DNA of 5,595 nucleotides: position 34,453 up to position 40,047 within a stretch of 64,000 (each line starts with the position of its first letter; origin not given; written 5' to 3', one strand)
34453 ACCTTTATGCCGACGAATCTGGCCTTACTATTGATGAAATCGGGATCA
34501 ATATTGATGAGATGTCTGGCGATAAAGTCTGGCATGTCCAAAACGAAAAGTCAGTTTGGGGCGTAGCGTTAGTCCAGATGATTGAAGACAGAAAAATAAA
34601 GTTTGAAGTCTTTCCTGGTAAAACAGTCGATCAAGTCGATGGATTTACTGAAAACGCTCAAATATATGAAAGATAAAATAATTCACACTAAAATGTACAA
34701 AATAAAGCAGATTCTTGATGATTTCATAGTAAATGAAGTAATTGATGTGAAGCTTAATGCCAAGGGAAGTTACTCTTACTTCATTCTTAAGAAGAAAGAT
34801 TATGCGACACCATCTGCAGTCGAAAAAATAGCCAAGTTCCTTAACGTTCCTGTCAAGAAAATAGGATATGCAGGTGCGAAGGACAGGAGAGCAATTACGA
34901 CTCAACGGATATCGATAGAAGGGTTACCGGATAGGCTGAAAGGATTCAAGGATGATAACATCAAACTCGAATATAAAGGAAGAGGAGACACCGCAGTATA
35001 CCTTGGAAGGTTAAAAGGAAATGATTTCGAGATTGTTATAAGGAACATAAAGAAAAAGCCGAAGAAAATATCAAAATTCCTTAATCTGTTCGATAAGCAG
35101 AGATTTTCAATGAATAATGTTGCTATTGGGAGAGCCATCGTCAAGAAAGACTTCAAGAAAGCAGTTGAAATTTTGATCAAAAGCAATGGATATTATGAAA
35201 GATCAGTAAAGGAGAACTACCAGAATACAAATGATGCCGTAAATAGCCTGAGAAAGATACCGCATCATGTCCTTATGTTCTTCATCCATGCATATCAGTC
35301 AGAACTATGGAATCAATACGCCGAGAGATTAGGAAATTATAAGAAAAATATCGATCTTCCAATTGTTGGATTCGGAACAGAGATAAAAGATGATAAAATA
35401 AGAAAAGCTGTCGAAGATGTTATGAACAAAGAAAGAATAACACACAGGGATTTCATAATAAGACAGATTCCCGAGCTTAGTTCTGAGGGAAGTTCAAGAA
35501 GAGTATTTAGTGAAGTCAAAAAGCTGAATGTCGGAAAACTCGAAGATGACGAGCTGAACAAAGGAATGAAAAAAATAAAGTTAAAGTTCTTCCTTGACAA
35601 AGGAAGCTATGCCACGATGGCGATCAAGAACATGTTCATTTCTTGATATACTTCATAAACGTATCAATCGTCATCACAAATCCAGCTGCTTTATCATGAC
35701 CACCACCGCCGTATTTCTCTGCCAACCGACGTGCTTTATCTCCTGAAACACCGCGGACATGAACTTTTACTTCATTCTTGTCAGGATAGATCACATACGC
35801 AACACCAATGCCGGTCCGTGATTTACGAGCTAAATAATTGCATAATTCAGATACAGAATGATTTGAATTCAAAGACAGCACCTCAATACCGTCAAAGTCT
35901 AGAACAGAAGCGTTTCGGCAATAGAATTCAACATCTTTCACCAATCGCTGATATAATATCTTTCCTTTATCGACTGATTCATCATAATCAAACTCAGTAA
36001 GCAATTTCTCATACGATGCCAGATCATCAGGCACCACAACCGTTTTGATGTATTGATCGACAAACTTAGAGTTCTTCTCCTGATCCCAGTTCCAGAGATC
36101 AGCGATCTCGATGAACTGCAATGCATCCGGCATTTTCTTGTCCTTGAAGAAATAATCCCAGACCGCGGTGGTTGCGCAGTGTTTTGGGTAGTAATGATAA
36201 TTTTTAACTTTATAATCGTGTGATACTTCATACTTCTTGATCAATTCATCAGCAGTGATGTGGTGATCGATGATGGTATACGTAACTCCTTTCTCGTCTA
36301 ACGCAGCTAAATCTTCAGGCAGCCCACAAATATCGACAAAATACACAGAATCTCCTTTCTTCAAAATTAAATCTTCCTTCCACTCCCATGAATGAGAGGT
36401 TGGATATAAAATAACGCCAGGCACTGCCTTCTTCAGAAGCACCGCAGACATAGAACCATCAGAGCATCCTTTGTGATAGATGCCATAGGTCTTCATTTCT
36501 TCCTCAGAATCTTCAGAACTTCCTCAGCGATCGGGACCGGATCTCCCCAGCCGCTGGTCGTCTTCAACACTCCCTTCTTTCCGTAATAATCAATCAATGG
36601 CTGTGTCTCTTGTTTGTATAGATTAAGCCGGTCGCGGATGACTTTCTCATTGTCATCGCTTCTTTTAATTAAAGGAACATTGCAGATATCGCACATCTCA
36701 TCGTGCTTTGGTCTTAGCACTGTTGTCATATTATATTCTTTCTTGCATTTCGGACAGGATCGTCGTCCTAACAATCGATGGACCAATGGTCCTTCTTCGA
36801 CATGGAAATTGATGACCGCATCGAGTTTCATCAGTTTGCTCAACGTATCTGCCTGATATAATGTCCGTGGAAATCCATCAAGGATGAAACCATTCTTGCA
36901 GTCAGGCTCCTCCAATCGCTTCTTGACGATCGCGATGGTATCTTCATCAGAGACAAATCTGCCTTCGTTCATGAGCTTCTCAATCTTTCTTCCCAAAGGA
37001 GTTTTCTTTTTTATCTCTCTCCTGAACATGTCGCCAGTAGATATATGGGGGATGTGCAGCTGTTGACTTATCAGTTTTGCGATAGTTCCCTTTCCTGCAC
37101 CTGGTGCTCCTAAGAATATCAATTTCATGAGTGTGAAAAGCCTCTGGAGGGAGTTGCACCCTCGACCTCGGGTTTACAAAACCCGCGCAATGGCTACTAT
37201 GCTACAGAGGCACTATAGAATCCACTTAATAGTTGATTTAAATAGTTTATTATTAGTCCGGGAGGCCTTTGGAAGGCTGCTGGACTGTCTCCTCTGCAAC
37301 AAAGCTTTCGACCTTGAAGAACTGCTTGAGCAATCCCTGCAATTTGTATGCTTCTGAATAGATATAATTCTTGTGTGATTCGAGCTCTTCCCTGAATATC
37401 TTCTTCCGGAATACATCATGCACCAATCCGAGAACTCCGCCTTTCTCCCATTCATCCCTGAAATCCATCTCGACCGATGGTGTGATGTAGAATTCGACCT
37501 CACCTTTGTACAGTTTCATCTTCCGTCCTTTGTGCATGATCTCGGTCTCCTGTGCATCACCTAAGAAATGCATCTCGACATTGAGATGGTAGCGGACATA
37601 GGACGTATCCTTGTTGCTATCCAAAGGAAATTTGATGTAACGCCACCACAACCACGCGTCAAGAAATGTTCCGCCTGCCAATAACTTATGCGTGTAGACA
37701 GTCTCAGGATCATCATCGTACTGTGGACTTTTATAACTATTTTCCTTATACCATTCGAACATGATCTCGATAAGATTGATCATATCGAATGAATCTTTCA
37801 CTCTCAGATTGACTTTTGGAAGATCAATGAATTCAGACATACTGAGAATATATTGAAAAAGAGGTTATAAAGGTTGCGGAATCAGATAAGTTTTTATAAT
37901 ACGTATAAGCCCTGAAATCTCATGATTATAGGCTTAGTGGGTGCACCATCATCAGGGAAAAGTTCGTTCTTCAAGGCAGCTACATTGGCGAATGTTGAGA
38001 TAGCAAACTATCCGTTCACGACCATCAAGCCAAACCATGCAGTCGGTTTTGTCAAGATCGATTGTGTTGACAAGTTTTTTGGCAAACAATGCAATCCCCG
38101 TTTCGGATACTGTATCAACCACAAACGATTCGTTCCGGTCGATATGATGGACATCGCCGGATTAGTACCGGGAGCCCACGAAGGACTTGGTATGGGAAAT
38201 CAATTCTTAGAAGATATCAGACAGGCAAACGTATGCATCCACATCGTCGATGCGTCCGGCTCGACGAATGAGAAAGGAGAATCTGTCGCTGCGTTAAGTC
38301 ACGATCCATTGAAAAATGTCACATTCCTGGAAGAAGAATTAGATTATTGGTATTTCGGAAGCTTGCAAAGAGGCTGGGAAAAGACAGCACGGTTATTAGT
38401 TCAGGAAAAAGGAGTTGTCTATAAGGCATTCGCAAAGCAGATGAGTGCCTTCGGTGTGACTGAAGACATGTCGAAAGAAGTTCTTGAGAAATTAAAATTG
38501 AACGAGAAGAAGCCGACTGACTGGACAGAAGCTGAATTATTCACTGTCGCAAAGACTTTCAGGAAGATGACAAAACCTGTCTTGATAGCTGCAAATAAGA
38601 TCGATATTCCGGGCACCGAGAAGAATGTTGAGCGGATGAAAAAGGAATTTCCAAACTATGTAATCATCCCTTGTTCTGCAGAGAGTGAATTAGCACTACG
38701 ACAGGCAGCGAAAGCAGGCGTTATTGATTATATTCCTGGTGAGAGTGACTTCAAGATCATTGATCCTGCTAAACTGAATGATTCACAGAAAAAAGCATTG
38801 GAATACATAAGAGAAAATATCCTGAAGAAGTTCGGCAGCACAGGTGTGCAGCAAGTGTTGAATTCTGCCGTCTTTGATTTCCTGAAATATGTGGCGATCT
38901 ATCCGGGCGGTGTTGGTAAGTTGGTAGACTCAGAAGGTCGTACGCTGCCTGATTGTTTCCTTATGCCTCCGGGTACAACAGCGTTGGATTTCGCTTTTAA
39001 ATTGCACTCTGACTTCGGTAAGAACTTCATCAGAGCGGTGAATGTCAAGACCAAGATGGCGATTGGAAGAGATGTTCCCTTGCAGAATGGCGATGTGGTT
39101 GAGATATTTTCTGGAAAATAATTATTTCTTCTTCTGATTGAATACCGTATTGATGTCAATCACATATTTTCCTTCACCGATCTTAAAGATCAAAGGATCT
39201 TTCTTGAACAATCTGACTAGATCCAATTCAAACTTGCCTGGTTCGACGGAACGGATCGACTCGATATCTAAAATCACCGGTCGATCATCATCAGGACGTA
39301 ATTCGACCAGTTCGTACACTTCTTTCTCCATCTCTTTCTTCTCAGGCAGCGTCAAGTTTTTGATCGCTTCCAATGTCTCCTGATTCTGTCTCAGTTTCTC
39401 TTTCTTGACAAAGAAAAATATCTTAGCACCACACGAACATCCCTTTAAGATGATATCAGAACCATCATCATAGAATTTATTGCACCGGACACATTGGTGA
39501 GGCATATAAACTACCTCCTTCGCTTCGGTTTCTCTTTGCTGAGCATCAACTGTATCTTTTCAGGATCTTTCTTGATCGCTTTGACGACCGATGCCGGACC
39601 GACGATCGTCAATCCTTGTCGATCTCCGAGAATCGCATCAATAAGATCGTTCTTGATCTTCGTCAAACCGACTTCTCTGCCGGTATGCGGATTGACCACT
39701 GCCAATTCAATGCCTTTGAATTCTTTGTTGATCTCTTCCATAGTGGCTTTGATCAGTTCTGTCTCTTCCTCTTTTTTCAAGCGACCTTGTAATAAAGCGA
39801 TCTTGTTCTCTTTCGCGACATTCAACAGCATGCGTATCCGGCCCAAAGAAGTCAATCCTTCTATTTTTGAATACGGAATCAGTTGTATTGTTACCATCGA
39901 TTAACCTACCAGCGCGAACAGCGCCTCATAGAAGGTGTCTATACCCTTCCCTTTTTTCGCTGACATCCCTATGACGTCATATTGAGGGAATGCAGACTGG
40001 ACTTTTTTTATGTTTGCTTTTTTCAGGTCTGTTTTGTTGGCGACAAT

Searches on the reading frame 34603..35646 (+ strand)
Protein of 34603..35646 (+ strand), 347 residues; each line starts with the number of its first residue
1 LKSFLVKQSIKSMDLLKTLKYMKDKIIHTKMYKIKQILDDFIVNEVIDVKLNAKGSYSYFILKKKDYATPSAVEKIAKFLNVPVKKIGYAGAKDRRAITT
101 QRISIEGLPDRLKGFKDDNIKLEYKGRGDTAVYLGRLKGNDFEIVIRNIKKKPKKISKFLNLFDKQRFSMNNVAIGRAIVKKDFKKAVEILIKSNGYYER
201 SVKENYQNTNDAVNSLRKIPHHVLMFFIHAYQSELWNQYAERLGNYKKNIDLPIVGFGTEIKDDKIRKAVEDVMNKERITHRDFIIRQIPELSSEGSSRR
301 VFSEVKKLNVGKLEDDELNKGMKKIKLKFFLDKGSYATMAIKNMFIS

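Call 46: search_protein_families(library=pfam, proteins=[window:34603-35646:+], max_evalue=0.0001)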
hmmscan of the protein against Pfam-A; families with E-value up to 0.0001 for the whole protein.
window:34603-35646:+ (347 aa): 1 family
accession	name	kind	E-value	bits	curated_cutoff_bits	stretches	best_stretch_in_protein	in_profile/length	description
PF01142.23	TruD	-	9e-59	199.8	27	3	33-194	17-199/412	tRNA pseudouridine synthase D (TruD)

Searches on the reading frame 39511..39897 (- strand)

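Call 3: search_protein_families(library=pfam, proteins=[window:39511-39897:-], max_evalue=0.1)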
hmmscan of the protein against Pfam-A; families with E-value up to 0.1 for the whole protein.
window:39511-39897:- (128 aa): 1 family
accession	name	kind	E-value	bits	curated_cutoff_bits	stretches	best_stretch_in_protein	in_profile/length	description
PF09846.14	OapB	-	2.7e-17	63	27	1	13-118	2-102/104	Origin-associated protein OapB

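Call 4: search_protein_families(library=ncbifam, proteins=[window:39511-39897:-], max_evalue=0.1)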
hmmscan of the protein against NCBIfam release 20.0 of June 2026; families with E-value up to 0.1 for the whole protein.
window:39511-39897:- (128 aa): 0 families
